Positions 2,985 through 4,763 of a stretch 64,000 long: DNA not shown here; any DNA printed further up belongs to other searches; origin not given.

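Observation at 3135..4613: Isocitrate/homoisocitrate dehydrogenase-like gene with an unexplained roughly 150-aa C-terminal extension, between purK and purE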

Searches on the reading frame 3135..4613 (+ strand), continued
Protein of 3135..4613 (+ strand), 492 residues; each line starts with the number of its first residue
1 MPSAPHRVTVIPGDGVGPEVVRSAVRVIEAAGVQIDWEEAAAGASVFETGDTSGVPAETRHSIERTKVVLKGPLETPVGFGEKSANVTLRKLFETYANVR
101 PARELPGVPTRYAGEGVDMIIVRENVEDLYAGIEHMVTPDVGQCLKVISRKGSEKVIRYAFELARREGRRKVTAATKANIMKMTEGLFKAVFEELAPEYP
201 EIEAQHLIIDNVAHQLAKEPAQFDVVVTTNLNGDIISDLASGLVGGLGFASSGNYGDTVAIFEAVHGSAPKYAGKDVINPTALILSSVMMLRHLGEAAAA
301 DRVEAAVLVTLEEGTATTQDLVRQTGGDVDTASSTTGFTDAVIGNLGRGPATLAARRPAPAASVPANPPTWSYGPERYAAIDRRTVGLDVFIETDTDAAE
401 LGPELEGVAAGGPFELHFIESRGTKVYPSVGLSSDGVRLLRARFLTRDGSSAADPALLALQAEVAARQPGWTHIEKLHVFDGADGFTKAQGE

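Call 8: find_encoding_contigs(protein=window:3135-4613:+, flank=8000, max_places=6)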
Protein window:3135-4613:+ (492 aa): 1 contig read that carries it; 1 place shown.
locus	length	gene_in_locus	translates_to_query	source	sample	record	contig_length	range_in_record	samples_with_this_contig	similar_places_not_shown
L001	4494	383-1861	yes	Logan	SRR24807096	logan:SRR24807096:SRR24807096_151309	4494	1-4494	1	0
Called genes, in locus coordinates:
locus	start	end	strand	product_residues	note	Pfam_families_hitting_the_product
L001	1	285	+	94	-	?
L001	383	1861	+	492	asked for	PF00180:Iso_dh, PF18324:Isocitrate_DH_C_bact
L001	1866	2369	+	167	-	PF00731:AIRC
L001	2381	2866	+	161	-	-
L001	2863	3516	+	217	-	PF14803:Zn_ribbon_Nudix, PF00293:NUDIX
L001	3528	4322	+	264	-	PF13508:Acetyltransf_7 (faint), PF13527:Acetyltransf_9 (faint)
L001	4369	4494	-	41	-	?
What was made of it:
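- An identical protein is found on an independent contig from a public run (L001, call 8).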

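Call 9: find_related_loci(query=window:3135-4613:+, collection=genome_contigs, flank=4000)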
Query window:3135-4613:+ (492 aa) in genome_contigs; peptide patterns used: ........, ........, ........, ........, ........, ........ (x = any residue, [..] = any of these).
600 stretches matched a pattern (row limit reached: there are more); 561 encode a relative of the query (tblastn E <= 1e-3); the best 80 are kept; 80 distinct loci.
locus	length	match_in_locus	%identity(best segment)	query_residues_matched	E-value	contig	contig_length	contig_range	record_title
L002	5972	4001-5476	90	1-492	0e+0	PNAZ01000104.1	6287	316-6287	MAG: Chloroflexi bacterium isolate palsa_1033 73.20110800_P1M.33_contig_2171, whole genome shotgun sequence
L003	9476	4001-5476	89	1-492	0e+0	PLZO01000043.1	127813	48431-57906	MAG: Chloroflexi bacterium isolate palsa_1068 73.20120700_P3D.134_contig_26166, whole genome shotgun sequence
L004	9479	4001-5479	91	1-492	0e+0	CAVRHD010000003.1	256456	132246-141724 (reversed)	MAG: uncultured Chloroflexia bacterium isolate MFD05521.bin.2.56 genome assembly, contig: contig_128082, whole genome sh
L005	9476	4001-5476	89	1-492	0e+0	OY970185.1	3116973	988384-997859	MAG: uncultured Chloroflexia bacterium isolate MFD06435.bin.c.3 genome assembly, chromosome: 1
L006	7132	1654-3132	91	1-492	0e+0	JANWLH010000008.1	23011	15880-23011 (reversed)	MAG: Candidatus Limnocylindrales bacterium isolate CRAIB_MAG115 c_000000002785, whole genome shotgun sequence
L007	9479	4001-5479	90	1-492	0e+0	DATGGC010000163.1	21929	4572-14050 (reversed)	MAG TPA_asm: Candidatus Limnocylindrales bacterium isolate SMAG_U9744 k141_1846926, whole genome shotgun sequence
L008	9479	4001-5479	82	1-492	0e+0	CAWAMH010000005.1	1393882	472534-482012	MAG: uncultured Chloroflexia bacterium isolate MFD02242.bin.2.293 genome assembly, contig: contig_3112, whole genome sho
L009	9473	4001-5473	79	1-492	0e+0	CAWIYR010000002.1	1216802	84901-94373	MAG: uncultured Chloroflexia bacterium isolate MFD05942.bin.2.302 genome assembly, contig: contig_17094, whole genome sh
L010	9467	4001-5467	79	3-492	0e+0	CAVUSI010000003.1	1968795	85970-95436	MAG: uncultured Chloroflexia bacterium isolate MFD06085.bin.2.4 genome assembly, contig: contig_6903, whole genome shotg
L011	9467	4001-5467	80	3-492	0e+0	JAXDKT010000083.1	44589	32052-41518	MAG: Chloroflexota bacterium isolate BP_600 scaffold_4408199, whole genome shotgun sequence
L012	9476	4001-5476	75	1-492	0e+0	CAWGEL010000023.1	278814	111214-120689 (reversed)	MAG: uncultured Chloroflexia bacterium isolate MFD01872.bin.3.367 genome assembly, contig: contig_56065, whole genome sh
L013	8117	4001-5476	75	1-492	0e+0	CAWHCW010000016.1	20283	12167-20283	MAG: uncultured Chloroflexia bacterium isolate MFD00905.bin.2.154 genome assembly, contig: contig_68753, whole genome sh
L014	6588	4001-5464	77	1-488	0e+0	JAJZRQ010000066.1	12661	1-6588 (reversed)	MAG: Chloroflexi bacterium isolate SKS1.bin96 NODE_8838_length_12661_cov_9.185336, whole genome shotgun sequence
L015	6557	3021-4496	75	1-492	0e+0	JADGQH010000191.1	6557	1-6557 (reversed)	MAG: Chloroflexota bacterium isolate Chersky.27_23 contig-100_2822, whole genome shotgun sequence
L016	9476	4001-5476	75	1-492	0e+0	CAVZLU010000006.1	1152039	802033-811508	MAG: uncultured Chloroflexia bacterium isolate MFD02199.bin.2.5 genome assembly, contig: contig_4113, whole genome shotg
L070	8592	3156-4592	59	2-492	5e-178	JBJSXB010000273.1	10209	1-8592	MAG: Planctomycetaceae bacterium isolate samp_4435_semibin_307 samp_4435_1942270, whole genome shotgun sequence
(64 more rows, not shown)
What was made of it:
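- Closest known: Thermus thermophilus HB8 NADP-isocitrate dehydrogenase. Different: The source is a high-GC, uncultured Chloroflexota (Limnocylindria-type) lineage (call 9).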

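Call 10: find_encoding_contigs(protein=P0010, flank=5000, max_places=2)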
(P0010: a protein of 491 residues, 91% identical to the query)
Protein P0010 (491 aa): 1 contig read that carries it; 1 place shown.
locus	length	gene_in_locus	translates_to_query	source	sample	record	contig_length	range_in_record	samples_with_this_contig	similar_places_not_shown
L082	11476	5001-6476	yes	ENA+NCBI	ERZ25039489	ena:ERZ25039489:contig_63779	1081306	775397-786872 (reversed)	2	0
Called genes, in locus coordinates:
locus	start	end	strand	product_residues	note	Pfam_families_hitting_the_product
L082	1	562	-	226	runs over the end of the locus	PF02361:CbiQ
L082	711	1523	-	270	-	-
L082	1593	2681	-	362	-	PF01156:IU_nuc_hydro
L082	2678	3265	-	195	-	PF00583:Acetyltransf_1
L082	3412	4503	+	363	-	PF22660:RS_preATP-grasp-like, PF02222:ATP-grasp, PF02786:CPSase_L_D2 (weak), PF17769:PurK_C, PF21244:PurT_C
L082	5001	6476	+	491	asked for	PF00180:Iso_dh, PF18324:Isocitrate_DH_C_bact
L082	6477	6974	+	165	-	PF00731:AIRC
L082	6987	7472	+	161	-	-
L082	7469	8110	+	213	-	PF14803:Zn_ribbon_Nudix, PF00293:NUDIX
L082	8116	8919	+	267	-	-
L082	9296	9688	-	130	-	PF00171:Aldedh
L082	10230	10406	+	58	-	-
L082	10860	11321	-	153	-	PF10604:Polyketide_cyc2, PF06240:COXG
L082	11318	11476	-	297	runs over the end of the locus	PF00480:ROK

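Call 11: find_encoding_contigs(protein=P0051, flank=5000, max_places=2)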
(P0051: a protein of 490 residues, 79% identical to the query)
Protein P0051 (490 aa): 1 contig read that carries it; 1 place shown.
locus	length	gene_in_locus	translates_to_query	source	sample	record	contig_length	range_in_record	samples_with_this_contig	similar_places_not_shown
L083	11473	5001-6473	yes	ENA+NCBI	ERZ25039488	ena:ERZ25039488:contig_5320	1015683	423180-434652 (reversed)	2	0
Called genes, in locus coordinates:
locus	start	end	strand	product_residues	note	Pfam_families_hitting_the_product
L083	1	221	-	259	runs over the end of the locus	PF02361:CbiQ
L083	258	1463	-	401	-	-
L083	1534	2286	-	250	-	PF01156:IU_nuc_hydro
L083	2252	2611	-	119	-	PF01156:IU_nuc_hydro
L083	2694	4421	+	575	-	PF04229:GrpB, PF22660:RS_preATP-grasp-like, PF02222:ATP-grasp, PF17769:PurK_C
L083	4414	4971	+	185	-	PF08002:DUF1697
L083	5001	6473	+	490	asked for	PF00180:Iso_dh, PF18324:Isocitrate_DH_C_bact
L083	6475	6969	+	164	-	PF00731:AIRC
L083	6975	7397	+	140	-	-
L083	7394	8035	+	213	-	PF14803:Zn_ribbon_Nudix, PF00293:NUDIX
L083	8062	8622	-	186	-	-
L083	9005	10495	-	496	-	PF00171:Aldedh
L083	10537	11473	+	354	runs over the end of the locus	PF07885:Ion_trans_2, PF02254:TrkA_N, PF02080:TrkA_C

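Call 12: find_encoding_contigs(protein=P0101, flank=5000, max_places=2)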
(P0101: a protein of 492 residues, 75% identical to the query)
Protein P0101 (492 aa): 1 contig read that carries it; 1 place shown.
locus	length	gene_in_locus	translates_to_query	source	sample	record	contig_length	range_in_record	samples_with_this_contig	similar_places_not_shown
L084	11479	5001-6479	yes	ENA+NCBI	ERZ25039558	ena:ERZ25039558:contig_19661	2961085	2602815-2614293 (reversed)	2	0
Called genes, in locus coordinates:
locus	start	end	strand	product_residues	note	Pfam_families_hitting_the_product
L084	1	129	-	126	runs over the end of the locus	-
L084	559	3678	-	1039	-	PF03704:BTAD, PF13424:TPR_12 (faint), PF13191:AAA_16 (weak)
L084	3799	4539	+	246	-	-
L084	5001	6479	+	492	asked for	PF00180:Iso_dh, PF18324:Isocitrate_DH_C_bact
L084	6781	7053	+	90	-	PF00731:AIRC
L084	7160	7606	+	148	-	-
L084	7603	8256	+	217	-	PF14803:Zn_ribbon_Nudix, PF00293:NUDIX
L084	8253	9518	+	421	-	PF08240:ADH_N, PF00107:ADH_zinc_N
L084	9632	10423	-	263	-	-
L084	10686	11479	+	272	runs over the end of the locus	PF00561:Abhydrolase_1, PF12146:Hydrolase_4, PF12697:Abhydrolase_6, PF06821:Ser_hydrolase (faint), PF08386:Abhydrolase_4 (weak)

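Call 35: predict_structure(alignment_id=A1)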
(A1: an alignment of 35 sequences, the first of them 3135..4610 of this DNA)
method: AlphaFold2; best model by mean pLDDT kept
length: 492 residues; sequences in the alignment: 35
mean_pLDDT: 67.7   pTM: 0.48
mean pLDDT of the five models: 67.7, 66.2, 66.0, 63.8, 56.3
residues with pLDDT >= 90: 97; 70-90: 154; 50-70: 113; < 50: 128
segments of 3 or more residues with pLDDT < 50: 76-107, 113-117, 125-147, 179-183, 231-256, 266-273, 357-373, 483-492
pLDDT, mean of each block of 10 residues (from residue 1): 75 76 90 92 67 67 85 54 29 27 40 53 48 31 42 77 87 70 61 92 80 56 75 41 36 49 52 54 70 85 87 74 63 82 90 57 43 57 87 91 94 93 78 74 93 94 92 83 38 27
secondary structure, 60 per line:
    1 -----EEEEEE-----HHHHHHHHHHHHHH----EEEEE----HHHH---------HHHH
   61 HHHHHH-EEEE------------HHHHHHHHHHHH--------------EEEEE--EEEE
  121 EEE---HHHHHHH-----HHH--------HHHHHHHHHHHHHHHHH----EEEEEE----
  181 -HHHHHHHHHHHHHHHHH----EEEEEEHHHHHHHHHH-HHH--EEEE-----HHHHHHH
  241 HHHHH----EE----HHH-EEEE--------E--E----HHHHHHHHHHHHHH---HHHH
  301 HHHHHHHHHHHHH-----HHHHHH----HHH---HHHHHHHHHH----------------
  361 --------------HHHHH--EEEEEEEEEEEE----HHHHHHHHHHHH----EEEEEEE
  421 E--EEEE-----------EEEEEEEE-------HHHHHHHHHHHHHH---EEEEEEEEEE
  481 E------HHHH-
elements in order: E6-11 H17-30 E35-39 H44-47 H57-66 E68-71 H84-95 E110-114 E117-123 H127-133 H150-166 E171-176 H182-198 E203-208 H209-218 E225-228 H234-245 E260-263 H280-293 H297-313 H319-324 H335-344 H375-379 E382-393 H398-409 E414-421 E424-427 E439-446 H454-467 E471-481 H488-491
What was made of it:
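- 4161..4280 (+): Variable Pro/Ala-rich linker (residues 343-382). AF2 pLDDT is below 50 for residues 357-373 (call 35).
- Tried and rejected: It is only moderate (pLDDT 67.7, call 35), so I used it only to show that 2D1C is the sole full-length structural match.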

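Call 39: fold_search(model_id=the predicted structure, library=pdb)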
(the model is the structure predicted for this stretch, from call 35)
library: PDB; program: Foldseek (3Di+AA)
matches with E <= 10: 1560; with E <= 0.001: 350
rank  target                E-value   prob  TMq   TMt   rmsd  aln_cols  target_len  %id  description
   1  2d1c_A                2.4e-49  1.00  0.55  0.55  15.6       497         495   57  Crystal Structure Of TT0538 protein from Thermus thermophilus HB8 (released 2006-10-10)
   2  6m3s_A                2.0e-28  1.00  0.33  0.47  14.9       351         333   46  Dimeric isocitrate dehydrogenase from Xanthomonas campestris pv. campestris 8004 (released 2021-03-10)
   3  6lky_A                5.2e-28  1.00  0.34  0.48  14.6       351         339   46  Crystal structure of isocitrate dehydrogenase from Methylococcus capsulatus (released 2020-12-23)
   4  6m3s_B                2.4e-27  1.00  0.35  0.49  14.4       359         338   44  Dimeric isocitrate dehydrogenase from Xanthomonas campestris pv. campestris 8004 (released 2021-03-10)
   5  6ltf                  5.3e-27  1.00  0.32  0.46  14.8       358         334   43  Dimeric isocitrate dehydrogenase from Xanthomonas campestris pv. campestris 8004 (released 2021-02-10)
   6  8grb_K                2.3e-26  1.00  0.32  0.46  14.5       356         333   39  Crystal structure of a constitutively active mutant of the alpha beta heterodimer of human IDH3 (released 2022-12-07)
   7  6kdf_I                4.0e-26  1.00  0.33  0.47  14.0       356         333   39  Crystal structure of the alpha beta heterodimer of human IDH3 in APO form. (released 2019-09-25)
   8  6l59_A                1.6e-25  1.00  0.32  0.46  14.1       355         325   39  Crystal structure of the alpha gamma heterodimer of human IDH3 in complex with CIT, Mg and ATP binding at allosteric s (released 2020-04-29)
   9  6kdy_E                2.4e-25  1.00  0.32  0.46  13.7       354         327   39  Crystal structure of the alpha bata heterodimer of human IDH3 in complex with NAD. (released 2019-09-25)
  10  1x0l_B                2.9e-25  1.00  0.33  0.48  14.9       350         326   44  Crystal structure of tetrameric homoisocitrate dehydrogenase from an extreme thermophile, Thermus thermophilus (released 2005-10-04)
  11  8grb_E                2.9e-25  1.00  0.32  0.46  14.6       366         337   38  Crystal structure of a constitutively active mutant of the alpha beta heterodimer of human IDH3 (released 2022-12-07)
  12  8grb_B                3.6e-25  1.00  0.32  0.46  14.3       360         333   38  Crystal structure of a constitutively active mutant of the alpha beta heterodimer of human IDH3 (released 2022-12-07)
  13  6kdf_A                4.9e-25  1.00  0.32  0.46  14.7       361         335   39  Crystal structure of the alpha beta heterodimer of human IDH3 in APO form. (released 2019-09-25)
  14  6l57_A                5.2e-25  1.00  0.33  0.47  13.9       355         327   39  Crystal structure of the alpha gamma heterodimer of human IDH3 in complex with CIT , Mg and ATP binding at allosteric  (released 2020-04-29)
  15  8grb_I                5.2e-25  1.00  0.32  0.46  14.2       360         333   38  Crystal structure of a constitutively active mutant of the alpha beta heterodimer of human IDH3 (released 2022-12-07)
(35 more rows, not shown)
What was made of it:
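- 3135..4613 (+): icd: subfamily IV (Thermus-type) NADP-dependent isocitrate dehydrogenase, 492 aa plus stop. Foldseek top hit 2d1c_A at E 2.4e-49 over 497 columns (call 39).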
